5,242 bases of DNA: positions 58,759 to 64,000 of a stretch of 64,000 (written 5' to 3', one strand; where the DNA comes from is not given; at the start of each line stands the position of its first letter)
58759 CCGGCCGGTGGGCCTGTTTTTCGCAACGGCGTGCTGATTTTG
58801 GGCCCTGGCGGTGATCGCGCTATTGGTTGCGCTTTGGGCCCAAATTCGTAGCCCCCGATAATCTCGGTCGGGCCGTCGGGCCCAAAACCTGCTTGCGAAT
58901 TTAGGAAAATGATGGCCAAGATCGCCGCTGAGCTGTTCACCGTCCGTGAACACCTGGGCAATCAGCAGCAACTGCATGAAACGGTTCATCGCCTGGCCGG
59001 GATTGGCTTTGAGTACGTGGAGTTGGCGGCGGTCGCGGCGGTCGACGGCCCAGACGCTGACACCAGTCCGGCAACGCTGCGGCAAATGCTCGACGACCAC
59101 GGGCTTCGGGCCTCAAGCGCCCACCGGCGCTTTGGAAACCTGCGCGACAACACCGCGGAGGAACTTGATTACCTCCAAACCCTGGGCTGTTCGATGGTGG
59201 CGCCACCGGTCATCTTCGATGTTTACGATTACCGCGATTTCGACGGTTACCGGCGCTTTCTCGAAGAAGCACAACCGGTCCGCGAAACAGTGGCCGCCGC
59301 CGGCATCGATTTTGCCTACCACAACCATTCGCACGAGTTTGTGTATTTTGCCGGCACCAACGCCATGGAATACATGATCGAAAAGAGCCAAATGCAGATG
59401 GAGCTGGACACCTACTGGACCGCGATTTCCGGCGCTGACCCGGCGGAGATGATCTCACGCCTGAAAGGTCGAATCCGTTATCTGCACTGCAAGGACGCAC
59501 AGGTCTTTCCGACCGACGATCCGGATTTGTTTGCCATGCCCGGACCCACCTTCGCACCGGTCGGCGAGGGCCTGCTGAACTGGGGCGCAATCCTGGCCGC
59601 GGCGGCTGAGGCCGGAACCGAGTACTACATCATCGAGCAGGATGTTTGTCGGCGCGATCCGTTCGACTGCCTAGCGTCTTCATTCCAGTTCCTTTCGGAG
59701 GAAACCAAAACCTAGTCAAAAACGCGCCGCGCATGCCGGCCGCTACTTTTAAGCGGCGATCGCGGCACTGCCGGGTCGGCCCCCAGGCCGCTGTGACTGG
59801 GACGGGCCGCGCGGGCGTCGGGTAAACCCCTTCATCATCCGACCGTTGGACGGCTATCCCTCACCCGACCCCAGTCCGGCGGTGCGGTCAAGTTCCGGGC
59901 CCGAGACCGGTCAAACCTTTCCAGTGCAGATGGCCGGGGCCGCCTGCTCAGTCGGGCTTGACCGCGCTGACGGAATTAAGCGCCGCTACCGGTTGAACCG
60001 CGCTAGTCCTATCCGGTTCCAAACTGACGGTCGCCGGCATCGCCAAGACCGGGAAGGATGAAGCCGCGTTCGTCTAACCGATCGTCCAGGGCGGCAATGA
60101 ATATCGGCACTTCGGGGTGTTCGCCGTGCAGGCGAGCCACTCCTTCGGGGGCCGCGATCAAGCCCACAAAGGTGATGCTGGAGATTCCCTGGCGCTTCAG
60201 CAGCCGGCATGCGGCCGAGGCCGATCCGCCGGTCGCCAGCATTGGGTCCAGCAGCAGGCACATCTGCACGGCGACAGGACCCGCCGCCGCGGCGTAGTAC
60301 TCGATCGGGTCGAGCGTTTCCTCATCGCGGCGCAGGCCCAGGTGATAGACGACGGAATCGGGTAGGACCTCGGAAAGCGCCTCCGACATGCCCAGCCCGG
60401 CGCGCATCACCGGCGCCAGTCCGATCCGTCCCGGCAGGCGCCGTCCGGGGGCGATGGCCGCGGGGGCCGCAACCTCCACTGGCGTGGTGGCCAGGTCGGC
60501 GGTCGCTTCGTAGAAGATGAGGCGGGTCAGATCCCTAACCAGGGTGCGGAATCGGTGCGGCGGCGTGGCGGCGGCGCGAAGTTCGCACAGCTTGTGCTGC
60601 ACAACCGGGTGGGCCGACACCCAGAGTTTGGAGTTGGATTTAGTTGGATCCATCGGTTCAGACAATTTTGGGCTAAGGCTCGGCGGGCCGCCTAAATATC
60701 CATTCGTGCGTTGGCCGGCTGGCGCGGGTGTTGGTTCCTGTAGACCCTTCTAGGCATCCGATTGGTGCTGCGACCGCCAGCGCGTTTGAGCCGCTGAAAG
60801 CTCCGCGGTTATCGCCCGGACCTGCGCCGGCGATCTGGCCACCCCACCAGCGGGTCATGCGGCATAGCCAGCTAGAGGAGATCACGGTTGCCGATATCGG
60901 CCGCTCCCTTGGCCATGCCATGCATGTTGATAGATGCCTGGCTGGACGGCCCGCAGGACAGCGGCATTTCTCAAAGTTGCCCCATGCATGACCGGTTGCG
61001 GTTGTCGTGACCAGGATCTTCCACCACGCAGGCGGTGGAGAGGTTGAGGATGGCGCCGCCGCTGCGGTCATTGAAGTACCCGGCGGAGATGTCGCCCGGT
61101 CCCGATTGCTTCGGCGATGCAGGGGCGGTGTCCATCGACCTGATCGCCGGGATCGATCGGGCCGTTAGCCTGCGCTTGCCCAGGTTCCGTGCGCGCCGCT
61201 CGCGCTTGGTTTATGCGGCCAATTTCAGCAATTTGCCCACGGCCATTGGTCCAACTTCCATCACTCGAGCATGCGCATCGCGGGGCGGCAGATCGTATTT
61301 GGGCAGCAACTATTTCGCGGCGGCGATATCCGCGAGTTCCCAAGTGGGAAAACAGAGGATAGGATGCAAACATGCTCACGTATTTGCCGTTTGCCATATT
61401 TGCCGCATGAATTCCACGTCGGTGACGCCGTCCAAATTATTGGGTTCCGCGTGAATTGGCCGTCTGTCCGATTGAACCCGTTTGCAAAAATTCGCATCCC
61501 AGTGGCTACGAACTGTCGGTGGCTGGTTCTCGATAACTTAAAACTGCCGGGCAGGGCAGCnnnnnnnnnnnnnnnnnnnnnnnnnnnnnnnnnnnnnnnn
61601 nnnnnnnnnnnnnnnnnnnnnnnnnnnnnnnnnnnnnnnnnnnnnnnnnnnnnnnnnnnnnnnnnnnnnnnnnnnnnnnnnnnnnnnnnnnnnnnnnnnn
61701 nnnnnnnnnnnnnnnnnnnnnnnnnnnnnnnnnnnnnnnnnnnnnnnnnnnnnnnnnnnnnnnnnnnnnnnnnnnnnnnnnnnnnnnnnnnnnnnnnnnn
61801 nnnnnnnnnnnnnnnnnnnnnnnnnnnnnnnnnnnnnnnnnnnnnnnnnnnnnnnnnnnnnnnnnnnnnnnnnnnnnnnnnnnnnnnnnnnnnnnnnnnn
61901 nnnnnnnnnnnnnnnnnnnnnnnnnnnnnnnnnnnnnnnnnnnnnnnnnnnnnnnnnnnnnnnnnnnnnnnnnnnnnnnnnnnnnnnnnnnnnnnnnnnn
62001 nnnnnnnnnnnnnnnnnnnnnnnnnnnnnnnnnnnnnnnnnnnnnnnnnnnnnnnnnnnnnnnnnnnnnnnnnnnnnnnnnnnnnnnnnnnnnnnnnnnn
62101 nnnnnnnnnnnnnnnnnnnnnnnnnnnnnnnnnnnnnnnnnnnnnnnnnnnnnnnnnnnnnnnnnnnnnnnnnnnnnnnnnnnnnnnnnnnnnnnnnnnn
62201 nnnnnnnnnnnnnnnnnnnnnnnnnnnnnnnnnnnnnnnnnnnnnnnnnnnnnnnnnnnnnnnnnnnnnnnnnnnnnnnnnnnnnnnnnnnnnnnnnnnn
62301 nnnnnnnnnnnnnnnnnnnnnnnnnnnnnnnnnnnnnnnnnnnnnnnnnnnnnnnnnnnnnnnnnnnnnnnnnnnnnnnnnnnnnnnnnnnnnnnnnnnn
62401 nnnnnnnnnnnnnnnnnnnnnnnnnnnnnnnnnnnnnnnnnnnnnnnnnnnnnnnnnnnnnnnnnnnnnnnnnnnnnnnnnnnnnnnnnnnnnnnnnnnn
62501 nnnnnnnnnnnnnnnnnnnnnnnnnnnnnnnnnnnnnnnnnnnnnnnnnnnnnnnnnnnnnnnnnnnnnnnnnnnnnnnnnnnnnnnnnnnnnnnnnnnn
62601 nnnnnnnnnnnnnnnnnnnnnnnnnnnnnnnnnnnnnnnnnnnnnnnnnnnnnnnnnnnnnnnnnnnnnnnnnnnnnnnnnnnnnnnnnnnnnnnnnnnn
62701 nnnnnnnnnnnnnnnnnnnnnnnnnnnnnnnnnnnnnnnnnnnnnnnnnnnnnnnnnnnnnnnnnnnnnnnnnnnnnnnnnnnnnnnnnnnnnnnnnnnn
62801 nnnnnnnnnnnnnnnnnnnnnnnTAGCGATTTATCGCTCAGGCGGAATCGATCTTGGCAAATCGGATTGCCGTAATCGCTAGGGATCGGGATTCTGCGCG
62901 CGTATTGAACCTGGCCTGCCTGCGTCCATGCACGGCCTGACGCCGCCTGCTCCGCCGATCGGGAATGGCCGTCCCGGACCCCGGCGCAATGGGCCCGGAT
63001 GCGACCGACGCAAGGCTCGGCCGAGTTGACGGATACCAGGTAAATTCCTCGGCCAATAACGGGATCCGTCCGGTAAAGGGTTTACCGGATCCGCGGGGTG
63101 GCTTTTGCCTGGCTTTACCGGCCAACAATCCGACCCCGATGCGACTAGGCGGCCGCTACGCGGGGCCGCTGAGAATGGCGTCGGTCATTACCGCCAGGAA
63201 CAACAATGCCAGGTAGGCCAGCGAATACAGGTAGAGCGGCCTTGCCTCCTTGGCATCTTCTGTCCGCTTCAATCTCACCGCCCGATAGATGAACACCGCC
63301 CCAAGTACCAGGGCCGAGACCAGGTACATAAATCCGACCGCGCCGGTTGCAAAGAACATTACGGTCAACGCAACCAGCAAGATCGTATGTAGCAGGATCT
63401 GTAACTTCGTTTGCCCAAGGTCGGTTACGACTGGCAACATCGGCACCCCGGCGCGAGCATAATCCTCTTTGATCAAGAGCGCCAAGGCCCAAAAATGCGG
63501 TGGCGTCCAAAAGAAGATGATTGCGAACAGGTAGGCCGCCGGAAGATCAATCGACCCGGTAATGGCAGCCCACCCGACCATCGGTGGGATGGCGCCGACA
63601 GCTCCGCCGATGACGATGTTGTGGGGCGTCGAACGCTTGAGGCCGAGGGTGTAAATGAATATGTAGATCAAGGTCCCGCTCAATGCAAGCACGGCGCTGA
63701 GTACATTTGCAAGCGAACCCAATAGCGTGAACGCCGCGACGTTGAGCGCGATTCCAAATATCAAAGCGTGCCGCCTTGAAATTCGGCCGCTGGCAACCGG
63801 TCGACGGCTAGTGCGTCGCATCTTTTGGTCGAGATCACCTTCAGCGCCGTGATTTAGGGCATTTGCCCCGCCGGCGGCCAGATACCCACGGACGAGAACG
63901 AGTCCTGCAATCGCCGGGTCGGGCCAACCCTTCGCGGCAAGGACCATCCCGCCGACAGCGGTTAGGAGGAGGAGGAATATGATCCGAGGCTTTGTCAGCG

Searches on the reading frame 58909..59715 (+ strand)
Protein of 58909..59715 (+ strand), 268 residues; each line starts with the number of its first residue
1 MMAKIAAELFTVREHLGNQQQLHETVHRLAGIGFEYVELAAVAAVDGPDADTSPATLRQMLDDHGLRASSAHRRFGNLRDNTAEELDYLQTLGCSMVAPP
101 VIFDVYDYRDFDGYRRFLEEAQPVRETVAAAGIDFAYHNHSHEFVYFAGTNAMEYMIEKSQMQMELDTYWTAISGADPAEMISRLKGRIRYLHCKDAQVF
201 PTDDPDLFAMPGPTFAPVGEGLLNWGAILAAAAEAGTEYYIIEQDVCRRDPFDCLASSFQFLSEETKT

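Call 3: search_protein_families(library=pfam, proteins=[window:58909-59715:+], max_evalue=0.01)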
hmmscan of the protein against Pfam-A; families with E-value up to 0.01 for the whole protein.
window:58909-59715:+ (268 aa): 1 family
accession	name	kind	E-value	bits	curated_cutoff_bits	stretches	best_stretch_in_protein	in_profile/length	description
PF01261.30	AP_endonuc_2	-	2.4e-20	73.7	31.1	1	27-244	2-229/249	Xylose isomerase-like TIM barrel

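Call 4: search_protein_families(library=ncbifam, proteins=[window:58909-59715:+], max_evalue=0.01)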
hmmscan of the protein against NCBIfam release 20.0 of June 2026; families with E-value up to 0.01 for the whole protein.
window:58909-59715:+ (268 aa): 1 family
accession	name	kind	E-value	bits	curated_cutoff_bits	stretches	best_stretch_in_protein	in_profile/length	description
TIGR04379.1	myo_inos_iolE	equivalog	2.3e-11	43.8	290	1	16-238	19-259/290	myo-inosose-2 dehydratase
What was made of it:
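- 58909..59715 (+): Xylose-isomerase-like TIM-barrel protein (AP_endonuc_2; weak IolE-like match). Peripheral and divergently oriented; membership of the module is uncertain. Calls 3, 4.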

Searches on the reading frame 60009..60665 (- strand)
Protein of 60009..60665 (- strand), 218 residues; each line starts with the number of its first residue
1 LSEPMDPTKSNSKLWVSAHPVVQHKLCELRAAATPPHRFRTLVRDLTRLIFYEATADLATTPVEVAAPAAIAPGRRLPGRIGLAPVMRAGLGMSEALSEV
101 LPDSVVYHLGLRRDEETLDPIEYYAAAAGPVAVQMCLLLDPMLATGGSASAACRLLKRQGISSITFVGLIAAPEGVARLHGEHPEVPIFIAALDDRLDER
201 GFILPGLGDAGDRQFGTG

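Call 41: search_protein_families(library=ncbifam, proteins=[window:60009-60665:-], max_evalue=0.00001)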
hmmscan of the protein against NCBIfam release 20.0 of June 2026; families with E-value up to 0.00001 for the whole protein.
window:60009-60665:- (218 aa): 2 families
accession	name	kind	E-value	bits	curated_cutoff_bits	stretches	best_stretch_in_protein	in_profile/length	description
NF001097.0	PRK00129.1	equivalog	2.5e-68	229.9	114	1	13-217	3-208/209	uracil phosphoribosyltransferase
TIGR01091.1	upp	equivalog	3e-63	213.2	208.35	1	16-217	4-206/207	uracil phosphoribosyltransferase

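Call 59: search_protein_families(library=pfam, proteins=[window:60009-60665:-], max_evalue=0.001)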
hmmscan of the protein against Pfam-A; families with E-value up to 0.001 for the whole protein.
window:60009-60665:- (218 aa): 2 families
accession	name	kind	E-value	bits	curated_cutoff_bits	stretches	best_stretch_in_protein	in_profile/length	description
PF14681.12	UPRTase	-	2.3e-62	210.6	27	1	16-217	1-206/206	Uracil phosphoribosyltransferase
PF00156.33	Pribosyltran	-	6.2e-06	26.1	26.3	1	84-176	34-130/158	Phosphoribosyl transferase domain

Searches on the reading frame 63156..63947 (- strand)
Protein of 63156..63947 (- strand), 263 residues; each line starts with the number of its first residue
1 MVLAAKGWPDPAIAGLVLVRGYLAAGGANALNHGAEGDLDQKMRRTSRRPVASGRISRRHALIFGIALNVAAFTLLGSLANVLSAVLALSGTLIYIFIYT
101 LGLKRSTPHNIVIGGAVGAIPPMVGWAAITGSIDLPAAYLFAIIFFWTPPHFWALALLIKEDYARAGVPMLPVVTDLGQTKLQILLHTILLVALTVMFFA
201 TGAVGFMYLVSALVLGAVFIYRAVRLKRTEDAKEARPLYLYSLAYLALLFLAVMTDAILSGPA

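Call 41: search_protein_families(library=ncbifam, proteins=[window:63156-63947:-], max_evalue=0.00001)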
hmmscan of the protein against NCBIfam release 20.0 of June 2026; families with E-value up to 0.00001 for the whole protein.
window:63156-63947:- (263 aa): 14 families
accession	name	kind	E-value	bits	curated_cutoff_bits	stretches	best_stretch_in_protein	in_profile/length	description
NF003349.0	PRK04375.1-2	equivalog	3e-98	328.9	246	1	1-259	48-312/318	heme o synthase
TIGR01473.1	cyoE_ctaB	equivalog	8.8e-90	301.3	210.3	1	1-256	23-280/281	heme o synthase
NF003348.0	PRK04375.1-1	equivalog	4.9e-58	196.8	285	1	4-258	29-284/292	heme o synthase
NF009524.0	PRK12886.1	equivalog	6.5e-21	74.9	387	1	2-258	32-285/291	prenyltransferase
TIGR01474.1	ubiA_proteo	equivalog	7.6e-20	71.5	275.45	1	2-233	28-258/282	4-hydroxybenzoate octaprenyltransferase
TIGR01475.1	ubiA_other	subfamily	1.9e-16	60.4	180.8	1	1-256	25-279/282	UbiA-like polyprenyltransferase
NF009523.0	PRK12884.1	equivalog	1e-14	54.4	269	1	3-257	29-277/279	prenyltransferase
NF009515.0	PRK12874.1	equivalog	7.7e-14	51.7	392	1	28-254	63-284/291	4-hydroxybenzoate polyprenyltransferase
NF041585.1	MqnP_Cj_Hp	exception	1.7e-13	50.7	375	1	26-254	54-277/281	menaquinone biosynthesis prenyltransferase MqnP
NF009526.0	PRK12888.1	equivalog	2.7e-13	50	364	1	23-258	63-295/301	4-hydroxybenzoate octaprenyltransferase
NF041586.1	MqnP_DT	exception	2.5e-10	40.5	430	1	1-251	23-269/277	menaquinone biosynthesis prenyltransferase MqnP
NF009521.0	PRK12882.1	equivalog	1.2e-09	37.8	296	1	8-250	35-273/280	geranylgeranylglycerol-phosphate geranylgeranyltransferase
NF041584.1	MqnP_SCO4491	exception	8.6e-09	35.5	420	1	28-240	56-265/285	menaquinone biosynthesis prenyltransferase MqnP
NF009514.0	PRK12873.1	equivalog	2e-08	34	246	1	6-230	41-267/297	4-hydroxybenzoate polyprenyltransferase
